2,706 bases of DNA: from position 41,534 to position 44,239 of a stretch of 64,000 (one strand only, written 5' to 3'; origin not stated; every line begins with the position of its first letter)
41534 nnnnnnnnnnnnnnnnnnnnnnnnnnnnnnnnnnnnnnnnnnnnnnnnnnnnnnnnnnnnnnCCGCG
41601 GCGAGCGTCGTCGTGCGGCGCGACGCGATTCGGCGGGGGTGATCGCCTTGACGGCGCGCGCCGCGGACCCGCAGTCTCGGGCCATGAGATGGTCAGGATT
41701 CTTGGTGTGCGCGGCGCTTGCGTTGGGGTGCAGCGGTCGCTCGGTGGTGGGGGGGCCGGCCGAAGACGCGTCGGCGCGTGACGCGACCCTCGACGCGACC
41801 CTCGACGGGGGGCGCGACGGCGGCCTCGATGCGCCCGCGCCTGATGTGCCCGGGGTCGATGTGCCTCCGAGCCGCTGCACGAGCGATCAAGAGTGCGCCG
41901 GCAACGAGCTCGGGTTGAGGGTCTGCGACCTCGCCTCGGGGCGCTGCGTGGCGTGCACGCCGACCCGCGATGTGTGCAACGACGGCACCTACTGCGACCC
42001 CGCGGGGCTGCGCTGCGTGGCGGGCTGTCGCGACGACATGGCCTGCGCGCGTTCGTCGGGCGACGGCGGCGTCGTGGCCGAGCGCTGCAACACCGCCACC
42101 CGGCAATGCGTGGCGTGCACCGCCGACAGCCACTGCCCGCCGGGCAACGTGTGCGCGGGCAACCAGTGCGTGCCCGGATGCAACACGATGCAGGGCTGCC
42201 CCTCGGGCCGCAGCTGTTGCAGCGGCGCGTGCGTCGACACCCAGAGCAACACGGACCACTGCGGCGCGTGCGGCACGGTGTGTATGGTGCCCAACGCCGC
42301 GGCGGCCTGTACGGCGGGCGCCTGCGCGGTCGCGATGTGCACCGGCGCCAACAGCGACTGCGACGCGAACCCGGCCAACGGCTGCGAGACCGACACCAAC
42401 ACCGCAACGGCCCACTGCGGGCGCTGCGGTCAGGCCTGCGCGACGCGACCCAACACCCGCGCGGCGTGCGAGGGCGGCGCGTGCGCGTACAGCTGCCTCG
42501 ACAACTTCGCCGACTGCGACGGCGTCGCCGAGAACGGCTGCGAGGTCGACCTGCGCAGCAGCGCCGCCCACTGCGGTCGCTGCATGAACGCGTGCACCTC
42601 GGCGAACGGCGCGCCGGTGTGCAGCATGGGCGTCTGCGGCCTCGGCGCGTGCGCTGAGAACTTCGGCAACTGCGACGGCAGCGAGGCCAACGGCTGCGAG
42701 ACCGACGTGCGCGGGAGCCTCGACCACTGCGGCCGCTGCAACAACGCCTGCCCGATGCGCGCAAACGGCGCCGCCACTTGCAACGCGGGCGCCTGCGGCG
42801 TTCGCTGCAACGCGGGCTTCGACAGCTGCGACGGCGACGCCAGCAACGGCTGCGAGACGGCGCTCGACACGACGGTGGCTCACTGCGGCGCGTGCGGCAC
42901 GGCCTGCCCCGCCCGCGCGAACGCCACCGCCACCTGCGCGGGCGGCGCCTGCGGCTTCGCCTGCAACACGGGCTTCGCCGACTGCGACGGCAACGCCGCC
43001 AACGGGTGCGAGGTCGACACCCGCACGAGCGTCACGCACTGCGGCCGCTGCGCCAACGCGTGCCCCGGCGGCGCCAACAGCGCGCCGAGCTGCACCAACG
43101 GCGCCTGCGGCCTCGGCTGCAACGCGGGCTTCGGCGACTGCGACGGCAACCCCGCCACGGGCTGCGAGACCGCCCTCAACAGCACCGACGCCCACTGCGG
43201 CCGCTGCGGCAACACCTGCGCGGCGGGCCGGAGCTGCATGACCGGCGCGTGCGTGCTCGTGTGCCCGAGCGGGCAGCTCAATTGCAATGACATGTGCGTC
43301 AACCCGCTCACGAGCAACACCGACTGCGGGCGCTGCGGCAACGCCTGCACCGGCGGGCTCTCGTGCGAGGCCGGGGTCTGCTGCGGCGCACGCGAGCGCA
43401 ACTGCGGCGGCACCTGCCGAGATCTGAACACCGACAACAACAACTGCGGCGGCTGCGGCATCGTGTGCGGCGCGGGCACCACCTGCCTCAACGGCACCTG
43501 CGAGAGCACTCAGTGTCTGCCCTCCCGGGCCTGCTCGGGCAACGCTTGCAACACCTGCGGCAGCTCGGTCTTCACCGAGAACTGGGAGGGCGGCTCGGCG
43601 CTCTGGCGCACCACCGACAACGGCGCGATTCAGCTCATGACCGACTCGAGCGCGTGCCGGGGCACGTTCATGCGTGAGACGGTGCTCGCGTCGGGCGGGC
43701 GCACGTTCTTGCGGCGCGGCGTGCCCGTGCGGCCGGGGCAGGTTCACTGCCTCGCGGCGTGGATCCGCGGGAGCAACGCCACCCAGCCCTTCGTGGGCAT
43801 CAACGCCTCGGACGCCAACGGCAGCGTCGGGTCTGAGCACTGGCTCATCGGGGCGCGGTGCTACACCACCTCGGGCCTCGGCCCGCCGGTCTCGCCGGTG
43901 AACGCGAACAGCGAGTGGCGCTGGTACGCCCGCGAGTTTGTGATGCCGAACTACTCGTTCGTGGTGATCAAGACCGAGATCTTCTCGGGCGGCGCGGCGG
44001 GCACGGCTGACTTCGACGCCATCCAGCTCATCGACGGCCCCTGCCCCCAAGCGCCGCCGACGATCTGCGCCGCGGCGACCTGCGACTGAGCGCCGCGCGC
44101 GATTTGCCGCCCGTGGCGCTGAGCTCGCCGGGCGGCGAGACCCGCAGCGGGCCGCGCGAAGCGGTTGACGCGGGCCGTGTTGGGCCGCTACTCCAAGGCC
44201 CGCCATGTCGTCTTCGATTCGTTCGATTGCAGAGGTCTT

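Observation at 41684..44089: Shared ~45-aa Cys-rich tandem module (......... ... CDG ... NGCExD) in two separate lipoprotein genes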

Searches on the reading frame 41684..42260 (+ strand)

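Call 13: search_protein_families(library=pfam, proteins=[window:41684-42260:+], max_evalue=10)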
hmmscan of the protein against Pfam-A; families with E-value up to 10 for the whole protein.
window:41684-42260:+ (192 aa): 2 families
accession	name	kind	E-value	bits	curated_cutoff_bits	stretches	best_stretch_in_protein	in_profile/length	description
PF04706.18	Dickkopf_N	-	0.0061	17.3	25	2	115-163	8-51/51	Dickkopf N-terminal cysteine-rich region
PF23416.1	DUF7107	-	0.02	15.6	24.6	3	64-113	1-43/48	Domain of unknown function (DUF7107)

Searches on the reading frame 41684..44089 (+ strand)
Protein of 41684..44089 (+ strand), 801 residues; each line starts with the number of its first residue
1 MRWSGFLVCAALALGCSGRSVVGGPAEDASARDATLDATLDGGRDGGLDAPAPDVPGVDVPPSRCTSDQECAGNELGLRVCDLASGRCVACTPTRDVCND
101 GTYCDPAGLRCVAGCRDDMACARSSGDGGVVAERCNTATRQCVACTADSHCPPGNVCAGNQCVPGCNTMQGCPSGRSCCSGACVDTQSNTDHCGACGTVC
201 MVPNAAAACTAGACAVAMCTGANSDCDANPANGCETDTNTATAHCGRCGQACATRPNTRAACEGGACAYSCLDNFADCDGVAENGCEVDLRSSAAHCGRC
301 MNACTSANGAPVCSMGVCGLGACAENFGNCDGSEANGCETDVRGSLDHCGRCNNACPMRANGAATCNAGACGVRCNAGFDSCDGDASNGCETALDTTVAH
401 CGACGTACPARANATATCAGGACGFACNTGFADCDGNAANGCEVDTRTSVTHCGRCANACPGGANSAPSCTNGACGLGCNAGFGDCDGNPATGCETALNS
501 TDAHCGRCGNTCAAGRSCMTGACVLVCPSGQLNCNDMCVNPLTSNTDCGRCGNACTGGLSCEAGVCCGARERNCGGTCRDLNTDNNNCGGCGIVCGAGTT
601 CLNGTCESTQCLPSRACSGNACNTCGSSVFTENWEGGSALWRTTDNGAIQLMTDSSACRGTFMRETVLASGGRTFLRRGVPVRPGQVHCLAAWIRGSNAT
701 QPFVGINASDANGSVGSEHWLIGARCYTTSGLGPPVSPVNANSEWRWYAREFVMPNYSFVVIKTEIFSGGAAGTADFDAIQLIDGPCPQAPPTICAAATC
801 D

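Call 3: search_protein_families(library=pfam, proteins=[window:41684-44089:+], max_evalue=1)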
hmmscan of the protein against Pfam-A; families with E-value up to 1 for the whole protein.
window:41684-44089:+ (801 aa): 1 family
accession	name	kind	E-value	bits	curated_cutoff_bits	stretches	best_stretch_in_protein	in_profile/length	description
PF04885.19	Stig1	-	5.7e-06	27.2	24.1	2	521-566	37-82/85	Stigma-specific STIG1-like protein family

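Call 4: search_protein_families(library=ncbifam, proteins=[window:41684-44089:+], max_evalue=1)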
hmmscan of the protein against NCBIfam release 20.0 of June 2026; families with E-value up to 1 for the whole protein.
window:41684-44089:+ (801 aa): 2 families
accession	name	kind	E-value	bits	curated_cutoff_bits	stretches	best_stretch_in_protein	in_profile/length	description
NF041328.1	C_rich_MXAN6577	subfamily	3.9e-48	163.1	100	7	443-566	32-144/145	MXAN_6577-like cysteine-rich protein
TIGR04201.1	Myxo_Cys_RPT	repeat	0.00085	19.4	25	1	141-162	1-22/22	Cys-rich repeat-containing protein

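Call 8: find_homologous_proteins(query=window:41684-44086:+, max_evalue=0.00001)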
Query window:41684-44086:+ (801 aa): 5748 proteins with E <= 0.00001 among 8000 candidates; the best 120 are listed.
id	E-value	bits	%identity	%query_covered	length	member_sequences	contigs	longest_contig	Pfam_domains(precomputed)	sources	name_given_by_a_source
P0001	0.0e+0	1022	55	100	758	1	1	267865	PF04885.20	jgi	-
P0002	1.9e-298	1011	57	100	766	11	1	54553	PF04885.20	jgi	jgi:hypothetical protein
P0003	2.4e-297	1007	55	100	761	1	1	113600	PF04885.20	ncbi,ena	-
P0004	1.7e-288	978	37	57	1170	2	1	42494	-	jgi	jgi:hypothetical protein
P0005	1.8e-279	948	53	100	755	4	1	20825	PF04885.20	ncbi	-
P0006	1.9e-274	931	47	52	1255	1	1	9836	-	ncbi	-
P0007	2.3e-272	925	46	43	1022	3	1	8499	-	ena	-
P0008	4.1e-262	891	45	72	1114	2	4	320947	PF18885.7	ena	-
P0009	1.8e-253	862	36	71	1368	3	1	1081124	-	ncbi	-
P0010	3.4e-253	861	39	67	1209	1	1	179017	-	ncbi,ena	-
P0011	1.6e-235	803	42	58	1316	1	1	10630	-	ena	-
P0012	1.6e-233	796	46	51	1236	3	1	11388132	-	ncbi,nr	ncbi:hypothetical protein [Chondromyces crocatus]|nr:hypothetical protein [Chondromyces crocatus]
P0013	4.3e-227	775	41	56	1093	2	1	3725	-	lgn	-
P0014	7.1e-226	771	57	50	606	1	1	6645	PF04885.20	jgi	-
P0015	2.6e-221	756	40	57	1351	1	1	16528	-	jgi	jgi:hypothetical protein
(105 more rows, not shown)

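Call 9: search_solved_structures(query=window:41684-44086:+, max_evalue=1, show_alignments=2)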
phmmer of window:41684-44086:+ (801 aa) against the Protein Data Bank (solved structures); distinct sequences matched with E-value up to 1: 0.

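Call 34: find_encoding_contigs(protein=P0001, flank=6000, max_places=2)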
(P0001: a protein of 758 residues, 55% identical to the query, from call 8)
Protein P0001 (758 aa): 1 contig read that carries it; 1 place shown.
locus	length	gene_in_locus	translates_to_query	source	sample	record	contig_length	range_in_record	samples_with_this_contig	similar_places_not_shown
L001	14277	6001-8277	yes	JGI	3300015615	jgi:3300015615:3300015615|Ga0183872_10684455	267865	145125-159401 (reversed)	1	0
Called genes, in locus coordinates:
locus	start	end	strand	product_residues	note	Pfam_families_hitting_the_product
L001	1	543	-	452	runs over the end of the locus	PF04885:Stig1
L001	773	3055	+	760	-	PF04885:Stig1, PF00147:Fibrinogen_C (faint), PF01410:COLFI (faint)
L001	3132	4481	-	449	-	PF00764:Arginosuc_synth, PF20979:Arginosuc_syn_C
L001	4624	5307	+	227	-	PF10056:DUF2293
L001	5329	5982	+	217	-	-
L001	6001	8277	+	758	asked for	PF04885:Stig1 (faint)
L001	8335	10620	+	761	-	PF04885:Stig1 (faint)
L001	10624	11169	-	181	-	-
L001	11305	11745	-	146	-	-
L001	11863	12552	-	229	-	-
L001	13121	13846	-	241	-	PF09346:SMI1_KNR4 (weak)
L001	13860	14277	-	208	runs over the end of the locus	PF00583:Acetyltransf_1, PF13508:Acetyltransf_7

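Call 35: find_encoding_contigs(protein=P0003, flank=6000, max_places=2)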
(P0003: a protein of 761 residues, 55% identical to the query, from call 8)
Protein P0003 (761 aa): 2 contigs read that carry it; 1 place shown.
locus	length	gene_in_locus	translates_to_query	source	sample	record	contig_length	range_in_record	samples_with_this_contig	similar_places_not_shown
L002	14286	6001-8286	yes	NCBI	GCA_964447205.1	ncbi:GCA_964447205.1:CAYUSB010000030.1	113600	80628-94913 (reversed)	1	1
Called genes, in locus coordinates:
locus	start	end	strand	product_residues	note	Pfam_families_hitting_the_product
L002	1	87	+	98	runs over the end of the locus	-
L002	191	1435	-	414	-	PF00089:Trypsin, PF13365:Trypsin_2, PF13180:PDZ_2, PF17820:PDZ_6 (weak)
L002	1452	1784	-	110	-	PF08899:DUF1844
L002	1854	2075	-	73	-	-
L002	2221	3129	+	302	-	PF01545:Cation_efflux, PF16916:ZT_dimer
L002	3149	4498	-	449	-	PF00764:Arginosuc_synth, PF20979:Arginosuc_syn_C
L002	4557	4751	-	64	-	-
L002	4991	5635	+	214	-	-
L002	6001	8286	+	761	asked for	PF04885:Stig1 (faint)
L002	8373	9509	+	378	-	PF08495:FIST, PF10442:FIST_C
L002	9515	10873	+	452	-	PF00512:HisKA, PF13581:HATPase_c_2 (weak), PF02518:HATPase_c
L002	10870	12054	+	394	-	PF00072:Response_reg, PF02518:HATPase_c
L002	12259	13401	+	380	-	PF07676:PD40 (faint), PF25174:Beta-prop_THOC3 (faint)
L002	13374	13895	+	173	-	PF24814:WD40_Prp19, PF24817:WD40_WDHD1_1st, PF25168:Beta-prop_WDR36-Utp21_2nd, PF25174:Beta-prop_THOC3, PF25175:Beta-prop_WDR5 (weak), PF23381:Beta-prop_IFT122_1st, PF25173:Beta-prop_WDR3_1st, PF23393:Beta-prop_WDR90_POC16_2nd (weak), +5 more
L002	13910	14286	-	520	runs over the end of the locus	PF01551:Peptidase_M23, PF25275:Golvesin_C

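Call 41: find_related_loci(query=window:41684-44086:+, collection=genome_contigs, flank=5000)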
Query window:41684-44086:+ (801 aa) in genome_contigs; peptide patterns used: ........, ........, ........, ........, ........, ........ (x = any residue, [..] = any of these).
156 stretches matched a pattern; 126 encode a relative of the query (tblastn E <= 1e-3); the best 80 are kept; 80 distinct loci.
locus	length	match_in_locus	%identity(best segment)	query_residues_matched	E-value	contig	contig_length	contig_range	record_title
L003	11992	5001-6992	52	17-556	9e-141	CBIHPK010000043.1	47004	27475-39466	MAG TPA_asm: uncultured Myxococcaceae bacterium isolate SRR18156209_binner13_Refined_17 genome assembly, contig: ERZ2733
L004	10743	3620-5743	53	2-609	2e-152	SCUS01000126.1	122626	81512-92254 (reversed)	MAG: Myxococcaceae bacterium isolate GW715_bin.15 GW715_bin.15-79850, whole genome shotgun sequence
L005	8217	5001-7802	49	17-767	2e-132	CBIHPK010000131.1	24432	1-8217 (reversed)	MAG TPA_asm: uncultured Myxococcaceae bacterium isolate SRR18156209_binner13_Refined_17 genome assembly, contig: ERZ2733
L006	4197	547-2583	44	7-653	9e-135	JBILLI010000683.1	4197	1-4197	MAG: Polyangiales bacterium isolate ME2017-07-27_3300044645_group7_bin3 Rohwer_bin1483_scaffold_14768_c2, whole genome s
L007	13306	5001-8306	48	6-688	4e-125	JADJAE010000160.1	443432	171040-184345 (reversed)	MAG: Deltaproteobacteria bacterium isolate AalW_18-Q3-R10-53_BATAC.29 tig01688517-10-4406930, whole genome shotgun seque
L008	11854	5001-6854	48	63-595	2e-124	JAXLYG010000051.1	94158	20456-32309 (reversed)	MAG: Polyangiales bacterium isolate STL-MYX7 C1.48.fa-51, whole genome shotgun sequence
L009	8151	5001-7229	44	1-632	3e-124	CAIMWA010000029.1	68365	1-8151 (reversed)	MAG: uncultured delta proteobacterium isolate VK_bin-2715 genome assembly, contig: bin-2715:029/685, whole genome shotgu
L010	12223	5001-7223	46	15-633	1e-120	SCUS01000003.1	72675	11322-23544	MAG: Myxococcaceae bacterium isolate GW715_bin.15 GW715_bin.15-686, whole genome shotgun sequence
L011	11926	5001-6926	43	17-611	6e-120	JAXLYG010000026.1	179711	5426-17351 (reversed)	MAG: Polyangiales bacterium isolate STL-MYX7 C1.48.fa-26, whole genome shotgun sequence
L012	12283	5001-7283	44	1-633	2e-117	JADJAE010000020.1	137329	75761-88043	MAG: Deltaproteobacteria bacterium isolate AalW_18-Q3-R10-53_BATAC.29 tig00019541-10-1365430, whole genome shotgun seque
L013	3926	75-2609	45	6-682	4e-120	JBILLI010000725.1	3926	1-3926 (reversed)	MAG: Polyangiales bacterium isolate ME2017-07-27_3300044645_group7_bin3 Rohwer_bin1483_scaffold_38730_c1, whole genome s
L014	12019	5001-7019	49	58-632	3e-117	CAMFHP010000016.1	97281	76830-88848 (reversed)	MAG: uncultured Myxococcaceae bacterium isolate SRR9109402_bin.20_metaWRAP_v1.3_MAG genome assembly, contig: ERZ12289980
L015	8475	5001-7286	47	17-611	3e-117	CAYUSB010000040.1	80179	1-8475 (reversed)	MAG TPA_asm: uncultured Myxococcaceae bacterium isolate binchicken_co266_258 genome assembly, contig: NODE_682_length_80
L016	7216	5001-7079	41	2-608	2e-118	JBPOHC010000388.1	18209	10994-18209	MAG: Myxococcota bacterium isolate MAG_1 c_000000107330, whole genome shotgun sequence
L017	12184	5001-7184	48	50-609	8e-115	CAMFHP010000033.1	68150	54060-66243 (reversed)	MAG: uncultured Myxococcaceae bacterium isolate SRR9109402_bin.20_metaWRAP_v1.3_MAG genome assembly, contig: ERZ12289980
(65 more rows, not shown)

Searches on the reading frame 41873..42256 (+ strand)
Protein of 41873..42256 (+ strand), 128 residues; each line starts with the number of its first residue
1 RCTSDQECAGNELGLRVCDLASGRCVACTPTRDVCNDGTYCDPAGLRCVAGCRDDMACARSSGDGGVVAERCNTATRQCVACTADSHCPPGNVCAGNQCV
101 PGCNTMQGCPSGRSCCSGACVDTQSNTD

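Call 71: search_protein_families(library=ncbifam, proteins=[window:41873-42256:+], max_evalue=1)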
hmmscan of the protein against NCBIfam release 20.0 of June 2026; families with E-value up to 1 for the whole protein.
window:41873-42256:+ (128 aa): 2 families
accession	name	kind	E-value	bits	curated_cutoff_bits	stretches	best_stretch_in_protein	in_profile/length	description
TIGR04201.1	Myxo_Cys_RPT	repeat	9e-05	22.5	25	1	78-99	1-22/22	Cys-rich repeat-containing protein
NF033759.1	exchanger_TraA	exception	0.00022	20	750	1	22-126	301-393/666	outer membrane exchange protein TraA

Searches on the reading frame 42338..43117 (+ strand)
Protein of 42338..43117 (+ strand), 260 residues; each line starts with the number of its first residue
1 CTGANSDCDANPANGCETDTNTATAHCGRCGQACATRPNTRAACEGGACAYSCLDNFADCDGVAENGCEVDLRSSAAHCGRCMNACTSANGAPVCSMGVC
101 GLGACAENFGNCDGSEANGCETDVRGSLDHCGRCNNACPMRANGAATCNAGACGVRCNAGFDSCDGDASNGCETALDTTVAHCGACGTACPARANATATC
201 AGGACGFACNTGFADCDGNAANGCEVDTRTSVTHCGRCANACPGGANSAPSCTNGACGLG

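Call 71: search_protein_families(library=ncbifam, proteins=[window:42338-43117:+], max_evalue=1)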
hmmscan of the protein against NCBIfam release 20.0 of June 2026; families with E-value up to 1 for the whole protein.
window:42338-43117:+ (260 aa): 1 family
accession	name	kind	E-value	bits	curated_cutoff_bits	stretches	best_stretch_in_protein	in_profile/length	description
NF041328.1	C_rich_MXAN6577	subfamily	3.5e-15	56.2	100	3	68-192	31-135/145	MXAN_6577-like cysteine-rich protein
